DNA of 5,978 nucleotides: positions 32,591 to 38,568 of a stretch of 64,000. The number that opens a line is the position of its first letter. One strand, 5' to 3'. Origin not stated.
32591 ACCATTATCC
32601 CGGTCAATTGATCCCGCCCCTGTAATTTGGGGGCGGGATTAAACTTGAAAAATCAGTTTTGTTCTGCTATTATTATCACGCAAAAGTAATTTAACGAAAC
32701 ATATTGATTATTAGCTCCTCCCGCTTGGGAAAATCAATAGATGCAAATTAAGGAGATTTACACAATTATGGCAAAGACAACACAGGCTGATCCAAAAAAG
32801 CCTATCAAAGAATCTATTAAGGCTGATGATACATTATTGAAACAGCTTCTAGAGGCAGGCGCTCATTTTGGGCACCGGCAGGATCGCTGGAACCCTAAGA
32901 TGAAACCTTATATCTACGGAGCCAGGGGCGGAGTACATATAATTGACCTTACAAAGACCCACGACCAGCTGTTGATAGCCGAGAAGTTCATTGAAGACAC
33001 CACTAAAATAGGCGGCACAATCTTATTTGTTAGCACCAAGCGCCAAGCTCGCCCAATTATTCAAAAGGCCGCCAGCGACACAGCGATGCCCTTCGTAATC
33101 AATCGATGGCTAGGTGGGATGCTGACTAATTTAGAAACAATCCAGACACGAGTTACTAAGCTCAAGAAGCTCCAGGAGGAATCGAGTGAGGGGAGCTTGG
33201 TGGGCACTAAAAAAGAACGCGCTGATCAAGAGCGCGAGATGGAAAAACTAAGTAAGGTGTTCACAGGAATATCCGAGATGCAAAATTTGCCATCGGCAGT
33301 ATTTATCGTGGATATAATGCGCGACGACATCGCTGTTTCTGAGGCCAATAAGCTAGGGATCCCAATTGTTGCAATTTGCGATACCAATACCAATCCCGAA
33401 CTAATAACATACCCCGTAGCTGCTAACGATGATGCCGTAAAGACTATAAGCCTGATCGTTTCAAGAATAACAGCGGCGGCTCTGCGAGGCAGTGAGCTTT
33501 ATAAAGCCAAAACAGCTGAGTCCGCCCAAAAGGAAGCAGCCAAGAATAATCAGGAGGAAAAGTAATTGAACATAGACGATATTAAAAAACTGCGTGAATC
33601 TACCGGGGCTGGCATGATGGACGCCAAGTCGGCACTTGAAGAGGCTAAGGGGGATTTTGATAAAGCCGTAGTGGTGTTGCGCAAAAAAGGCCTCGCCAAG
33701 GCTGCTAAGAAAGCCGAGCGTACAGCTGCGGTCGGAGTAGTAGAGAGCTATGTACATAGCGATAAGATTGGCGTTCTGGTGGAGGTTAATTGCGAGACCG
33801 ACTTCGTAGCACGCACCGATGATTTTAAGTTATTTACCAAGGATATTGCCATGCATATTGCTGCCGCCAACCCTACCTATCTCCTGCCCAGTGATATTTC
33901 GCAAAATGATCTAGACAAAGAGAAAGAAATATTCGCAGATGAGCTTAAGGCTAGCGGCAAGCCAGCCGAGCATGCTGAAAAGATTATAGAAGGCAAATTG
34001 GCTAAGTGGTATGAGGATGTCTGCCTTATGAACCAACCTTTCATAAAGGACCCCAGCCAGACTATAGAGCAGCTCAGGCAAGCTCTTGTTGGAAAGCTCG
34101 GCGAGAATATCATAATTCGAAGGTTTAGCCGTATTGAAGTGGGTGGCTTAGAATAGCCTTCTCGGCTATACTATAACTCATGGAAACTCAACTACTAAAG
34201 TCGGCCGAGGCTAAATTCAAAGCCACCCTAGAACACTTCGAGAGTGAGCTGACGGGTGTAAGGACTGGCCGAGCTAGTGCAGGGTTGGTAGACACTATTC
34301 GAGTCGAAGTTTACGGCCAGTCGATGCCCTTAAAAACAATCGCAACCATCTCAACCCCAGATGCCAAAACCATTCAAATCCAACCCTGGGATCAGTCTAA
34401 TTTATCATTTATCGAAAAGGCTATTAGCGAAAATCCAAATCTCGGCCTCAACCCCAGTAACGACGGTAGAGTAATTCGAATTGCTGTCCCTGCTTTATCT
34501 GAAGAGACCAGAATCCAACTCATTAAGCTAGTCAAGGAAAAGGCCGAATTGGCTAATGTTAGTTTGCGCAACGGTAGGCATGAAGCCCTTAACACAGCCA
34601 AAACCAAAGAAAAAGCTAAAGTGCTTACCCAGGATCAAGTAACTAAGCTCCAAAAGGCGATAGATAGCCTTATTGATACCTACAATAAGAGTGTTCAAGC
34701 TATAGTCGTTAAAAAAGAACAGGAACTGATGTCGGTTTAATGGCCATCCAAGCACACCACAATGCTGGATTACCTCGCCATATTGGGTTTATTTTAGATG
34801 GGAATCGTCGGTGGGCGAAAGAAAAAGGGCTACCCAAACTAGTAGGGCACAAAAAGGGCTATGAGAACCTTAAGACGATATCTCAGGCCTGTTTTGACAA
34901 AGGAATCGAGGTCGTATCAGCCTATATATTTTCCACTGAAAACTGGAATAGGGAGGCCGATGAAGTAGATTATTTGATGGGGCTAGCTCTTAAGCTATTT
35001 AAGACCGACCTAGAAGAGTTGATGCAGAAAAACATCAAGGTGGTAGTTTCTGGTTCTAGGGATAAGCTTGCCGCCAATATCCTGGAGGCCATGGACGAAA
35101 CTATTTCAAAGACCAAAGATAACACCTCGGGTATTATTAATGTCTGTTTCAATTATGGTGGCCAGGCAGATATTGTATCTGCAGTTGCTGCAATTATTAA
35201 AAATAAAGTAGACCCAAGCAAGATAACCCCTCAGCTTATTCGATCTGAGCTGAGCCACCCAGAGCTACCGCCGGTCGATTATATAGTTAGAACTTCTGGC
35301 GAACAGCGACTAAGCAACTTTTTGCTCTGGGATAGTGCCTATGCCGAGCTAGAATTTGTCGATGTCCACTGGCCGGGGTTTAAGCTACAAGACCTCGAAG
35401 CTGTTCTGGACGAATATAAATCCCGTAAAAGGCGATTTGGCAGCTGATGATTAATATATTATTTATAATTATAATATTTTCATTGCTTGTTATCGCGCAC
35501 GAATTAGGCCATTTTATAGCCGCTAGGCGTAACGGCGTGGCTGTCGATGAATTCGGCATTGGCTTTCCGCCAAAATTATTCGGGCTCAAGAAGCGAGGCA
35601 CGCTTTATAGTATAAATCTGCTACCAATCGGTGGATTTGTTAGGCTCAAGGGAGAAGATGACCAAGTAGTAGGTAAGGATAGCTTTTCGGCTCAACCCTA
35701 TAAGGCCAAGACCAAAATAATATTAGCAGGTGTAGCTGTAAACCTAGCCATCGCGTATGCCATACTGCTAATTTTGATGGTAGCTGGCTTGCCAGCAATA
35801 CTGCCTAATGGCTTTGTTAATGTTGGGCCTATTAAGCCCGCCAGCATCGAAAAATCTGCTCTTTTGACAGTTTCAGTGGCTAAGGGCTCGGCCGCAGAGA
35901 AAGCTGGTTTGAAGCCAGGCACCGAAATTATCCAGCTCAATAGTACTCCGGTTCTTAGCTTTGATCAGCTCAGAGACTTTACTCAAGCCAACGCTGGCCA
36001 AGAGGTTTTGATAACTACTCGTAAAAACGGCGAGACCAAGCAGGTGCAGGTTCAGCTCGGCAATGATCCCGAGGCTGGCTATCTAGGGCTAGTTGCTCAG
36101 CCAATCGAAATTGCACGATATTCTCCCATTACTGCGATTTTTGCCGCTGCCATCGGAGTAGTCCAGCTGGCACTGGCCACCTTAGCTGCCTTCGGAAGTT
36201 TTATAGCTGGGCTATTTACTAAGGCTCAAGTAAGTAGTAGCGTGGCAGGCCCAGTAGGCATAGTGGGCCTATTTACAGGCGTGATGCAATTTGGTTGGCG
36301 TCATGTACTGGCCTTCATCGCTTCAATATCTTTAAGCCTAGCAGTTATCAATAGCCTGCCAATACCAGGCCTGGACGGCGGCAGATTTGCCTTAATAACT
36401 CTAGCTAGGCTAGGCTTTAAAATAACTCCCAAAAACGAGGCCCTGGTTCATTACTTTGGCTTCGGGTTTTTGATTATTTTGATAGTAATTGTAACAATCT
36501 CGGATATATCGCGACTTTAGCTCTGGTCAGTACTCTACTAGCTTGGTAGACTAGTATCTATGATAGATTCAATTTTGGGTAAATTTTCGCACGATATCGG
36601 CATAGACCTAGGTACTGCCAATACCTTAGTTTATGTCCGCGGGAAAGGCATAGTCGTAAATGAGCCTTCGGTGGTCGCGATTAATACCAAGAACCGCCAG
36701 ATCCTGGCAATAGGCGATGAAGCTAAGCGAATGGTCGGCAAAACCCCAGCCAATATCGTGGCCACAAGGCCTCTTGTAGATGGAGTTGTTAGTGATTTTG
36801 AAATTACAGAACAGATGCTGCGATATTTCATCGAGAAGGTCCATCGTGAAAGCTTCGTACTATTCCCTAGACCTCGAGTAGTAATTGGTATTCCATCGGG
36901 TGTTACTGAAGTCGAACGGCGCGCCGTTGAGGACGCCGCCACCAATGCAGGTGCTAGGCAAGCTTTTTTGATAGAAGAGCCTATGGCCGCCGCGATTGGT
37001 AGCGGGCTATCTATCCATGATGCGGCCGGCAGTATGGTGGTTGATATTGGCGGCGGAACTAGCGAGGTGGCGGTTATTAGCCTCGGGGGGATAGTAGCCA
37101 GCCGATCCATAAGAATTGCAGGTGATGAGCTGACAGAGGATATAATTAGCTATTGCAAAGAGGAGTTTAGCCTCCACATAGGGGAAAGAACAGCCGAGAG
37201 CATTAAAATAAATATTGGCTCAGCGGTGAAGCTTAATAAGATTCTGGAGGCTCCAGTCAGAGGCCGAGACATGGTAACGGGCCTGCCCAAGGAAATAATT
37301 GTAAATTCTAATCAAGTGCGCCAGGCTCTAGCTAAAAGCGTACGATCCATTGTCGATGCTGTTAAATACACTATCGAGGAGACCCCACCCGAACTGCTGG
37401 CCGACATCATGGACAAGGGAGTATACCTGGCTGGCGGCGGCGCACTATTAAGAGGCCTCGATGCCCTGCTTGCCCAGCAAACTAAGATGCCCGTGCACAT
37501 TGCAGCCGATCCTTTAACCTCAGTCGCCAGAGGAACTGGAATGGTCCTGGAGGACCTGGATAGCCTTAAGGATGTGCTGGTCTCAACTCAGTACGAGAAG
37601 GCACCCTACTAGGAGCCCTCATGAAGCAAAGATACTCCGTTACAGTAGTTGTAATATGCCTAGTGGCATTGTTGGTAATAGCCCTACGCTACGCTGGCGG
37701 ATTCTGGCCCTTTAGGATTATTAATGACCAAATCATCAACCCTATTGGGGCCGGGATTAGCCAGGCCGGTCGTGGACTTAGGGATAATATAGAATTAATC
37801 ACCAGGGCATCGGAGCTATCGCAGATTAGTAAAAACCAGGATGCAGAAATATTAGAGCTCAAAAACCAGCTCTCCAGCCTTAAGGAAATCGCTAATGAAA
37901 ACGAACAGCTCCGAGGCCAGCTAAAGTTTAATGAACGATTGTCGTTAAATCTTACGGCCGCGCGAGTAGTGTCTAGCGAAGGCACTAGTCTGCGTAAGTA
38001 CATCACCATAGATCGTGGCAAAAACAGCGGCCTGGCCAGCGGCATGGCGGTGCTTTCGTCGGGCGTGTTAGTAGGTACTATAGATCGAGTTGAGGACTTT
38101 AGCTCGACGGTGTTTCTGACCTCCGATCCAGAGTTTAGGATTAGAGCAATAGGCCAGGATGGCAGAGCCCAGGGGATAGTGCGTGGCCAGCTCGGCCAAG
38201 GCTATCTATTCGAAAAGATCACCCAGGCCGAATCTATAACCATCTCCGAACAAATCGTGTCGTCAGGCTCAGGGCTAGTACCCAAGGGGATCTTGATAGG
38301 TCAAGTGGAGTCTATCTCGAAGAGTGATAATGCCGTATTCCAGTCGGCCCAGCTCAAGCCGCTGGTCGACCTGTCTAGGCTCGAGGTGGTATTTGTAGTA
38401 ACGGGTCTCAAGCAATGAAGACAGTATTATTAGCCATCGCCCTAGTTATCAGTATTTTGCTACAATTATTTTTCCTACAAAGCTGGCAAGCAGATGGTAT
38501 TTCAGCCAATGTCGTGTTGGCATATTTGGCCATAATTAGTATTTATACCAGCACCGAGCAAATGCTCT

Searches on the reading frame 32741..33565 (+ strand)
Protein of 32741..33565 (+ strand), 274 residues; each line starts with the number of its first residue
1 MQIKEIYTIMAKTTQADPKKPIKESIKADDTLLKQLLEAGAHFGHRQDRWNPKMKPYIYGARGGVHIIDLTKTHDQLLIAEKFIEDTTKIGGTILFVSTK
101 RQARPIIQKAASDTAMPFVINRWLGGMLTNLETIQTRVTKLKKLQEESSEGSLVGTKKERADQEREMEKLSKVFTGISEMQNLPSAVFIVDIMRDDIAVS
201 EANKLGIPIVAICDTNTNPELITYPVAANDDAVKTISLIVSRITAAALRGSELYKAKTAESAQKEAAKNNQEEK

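Call 43: search_protein_families(library=pfam, proteins=[window:32741-33565:+], max_evalue=0.0001)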
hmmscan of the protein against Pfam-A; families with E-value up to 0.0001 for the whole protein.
window:32741-33565:+ (274 aa): 1 family
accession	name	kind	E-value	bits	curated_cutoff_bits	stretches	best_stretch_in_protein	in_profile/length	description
PF00318.25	Ribosomal_S2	-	2.2e-83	279.2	26.1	1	36-250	1-216/216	Ribosomal protein S2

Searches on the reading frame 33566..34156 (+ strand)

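Call 43: search_protein_families(library=pfam, proteins=[window:33566-34156:+], max_evalue=0.0001)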
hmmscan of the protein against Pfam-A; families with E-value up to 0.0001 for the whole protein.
window:33566-34156:+ (196 aa): 1 family
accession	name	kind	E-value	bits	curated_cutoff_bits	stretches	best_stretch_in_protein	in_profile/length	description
PF00889.24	EF_TS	-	8.6e-38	130.4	27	2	91-170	107-186/204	Elongation factor TS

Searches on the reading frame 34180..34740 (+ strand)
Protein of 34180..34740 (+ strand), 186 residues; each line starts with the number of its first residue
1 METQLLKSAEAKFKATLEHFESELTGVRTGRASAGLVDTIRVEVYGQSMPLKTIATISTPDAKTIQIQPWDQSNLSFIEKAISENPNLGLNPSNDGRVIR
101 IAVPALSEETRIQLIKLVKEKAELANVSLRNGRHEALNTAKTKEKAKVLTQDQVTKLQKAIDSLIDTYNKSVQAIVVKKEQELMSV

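Call 43: search_protein_families(library=pfam, proteins=[window:34180-34740:+], max_evalue=0.0001)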
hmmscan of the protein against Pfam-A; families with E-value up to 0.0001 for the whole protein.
window:34180-34740:+ (186 aa): 1 family
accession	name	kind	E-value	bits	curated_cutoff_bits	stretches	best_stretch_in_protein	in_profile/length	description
PF01765.24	RRF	-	7.3e-53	179.2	29.7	1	20-184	1-164/164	Ribosome recycling factor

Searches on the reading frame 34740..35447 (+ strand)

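Call 43: search_protein_families(library=pfam, proteins=[window:34740-35447:+], max_evalue=0.0001)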
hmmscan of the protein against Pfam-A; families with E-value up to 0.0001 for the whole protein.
window:34740-35447:+ (235 aa): 1 family
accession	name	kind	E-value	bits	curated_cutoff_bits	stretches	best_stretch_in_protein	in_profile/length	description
PF01255.24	Prenyltransf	-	9.2e-76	254.7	27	1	18-234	1-219/219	Putative undecaprenyl diphosphate synthase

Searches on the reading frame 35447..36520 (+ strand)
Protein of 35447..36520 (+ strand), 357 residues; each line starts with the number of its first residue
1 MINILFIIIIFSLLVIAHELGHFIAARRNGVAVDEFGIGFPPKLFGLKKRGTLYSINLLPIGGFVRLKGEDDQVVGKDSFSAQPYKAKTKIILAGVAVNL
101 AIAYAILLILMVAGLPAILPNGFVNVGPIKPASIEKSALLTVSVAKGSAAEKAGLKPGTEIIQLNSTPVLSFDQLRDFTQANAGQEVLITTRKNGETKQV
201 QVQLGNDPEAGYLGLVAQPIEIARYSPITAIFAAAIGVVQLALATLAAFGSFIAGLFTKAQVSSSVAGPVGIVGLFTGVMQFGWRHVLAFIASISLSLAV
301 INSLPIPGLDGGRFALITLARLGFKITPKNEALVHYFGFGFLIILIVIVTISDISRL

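Call 43: search_protein_families(library=pfam, proteins=[window:35447-36520:+], max_evalue=0.0001)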
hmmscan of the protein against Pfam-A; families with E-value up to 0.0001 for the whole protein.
window:35447-36520:+ (357 aa): 3 families
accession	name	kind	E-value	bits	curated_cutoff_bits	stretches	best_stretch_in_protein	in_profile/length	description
PF02163.28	Peptidase_M50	-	1.5e-49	168.7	27.2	1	7-345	2-221/221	Peptidase family M50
PF17820.7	PDZ_6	-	8.9e-10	38.6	27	1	143-192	4-53/54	PDZ domain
PF13180.12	PDZ_2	-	2.3e-05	25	27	1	140-204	15-80/80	PDZ domain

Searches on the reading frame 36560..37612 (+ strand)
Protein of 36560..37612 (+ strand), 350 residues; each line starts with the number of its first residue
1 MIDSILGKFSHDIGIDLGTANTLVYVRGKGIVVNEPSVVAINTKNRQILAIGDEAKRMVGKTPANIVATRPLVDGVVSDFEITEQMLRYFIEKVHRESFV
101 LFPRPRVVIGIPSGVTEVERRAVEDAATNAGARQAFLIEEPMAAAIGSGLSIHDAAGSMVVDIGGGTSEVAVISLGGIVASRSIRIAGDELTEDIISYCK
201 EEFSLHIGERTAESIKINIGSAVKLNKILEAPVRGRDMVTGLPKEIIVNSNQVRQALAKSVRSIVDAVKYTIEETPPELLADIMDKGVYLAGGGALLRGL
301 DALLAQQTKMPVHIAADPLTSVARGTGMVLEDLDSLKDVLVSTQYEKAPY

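Call 43: search_protein_families(library=pfam, proteins=[window:36560-37612:+], max_evalue=0.0001)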
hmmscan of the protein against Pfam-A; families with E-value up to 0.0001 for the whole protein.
window:36560-37612:+ (350 aa): 6 families
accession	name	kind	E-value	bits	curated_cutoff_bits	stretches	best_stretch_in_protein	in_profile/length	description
PF06723.19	MreB_Mbl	-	3.1e-144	480.2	27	1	11-337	2-326/327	MreB/Mbl protein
PF00012.26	HSP70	-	2.5e-14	52.9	20.6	1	106-204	135-239/599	Hsp70 protein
PF14450.12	FtsA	-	5.9e-14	53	31.8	1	159-317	1-112/127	Cell division protein FtsA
PF00022.25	Actin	-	2.1e-09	36.9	27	1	36-202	31-190/410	Actin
PF11104.14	PilM_2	-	2.7e-06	27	27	0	288-322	278-311/340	Type IV pilus assembly protein PilM;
PF25216.1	Volactin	-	4.9e-05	23.4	35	0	39-326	49-317/321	Volactin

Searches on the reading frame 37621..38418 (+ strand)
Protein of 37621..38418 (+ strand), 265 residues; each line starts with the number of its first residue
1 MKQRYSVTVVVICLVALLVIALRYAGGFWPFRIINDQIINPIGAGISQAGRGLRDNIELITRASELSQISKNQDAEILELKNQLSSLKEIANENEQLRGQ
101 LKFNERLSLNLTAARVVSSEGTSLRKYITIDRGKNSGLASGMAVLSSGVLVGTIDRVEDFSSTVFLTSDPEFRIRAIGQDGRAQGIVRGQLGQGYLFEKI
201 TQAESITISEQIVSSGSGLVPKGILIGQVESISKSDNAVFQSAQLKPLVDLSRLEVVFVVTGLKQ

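Call 43: search_protein_families(library=pfam, proteins=[window:37621-38418:+], max_evalue=0.0001)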
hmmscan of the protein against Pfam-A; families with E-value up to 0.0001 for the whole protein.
window:37621-38418:+ (265 aa): 1 family
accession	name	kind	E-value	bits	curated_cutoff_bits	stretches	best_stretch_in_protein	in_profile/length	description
PF04085.20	MreC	-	3.1e-34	118.3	28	1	116-261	1-147/147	Rod shape-determining protein MreC, barrel core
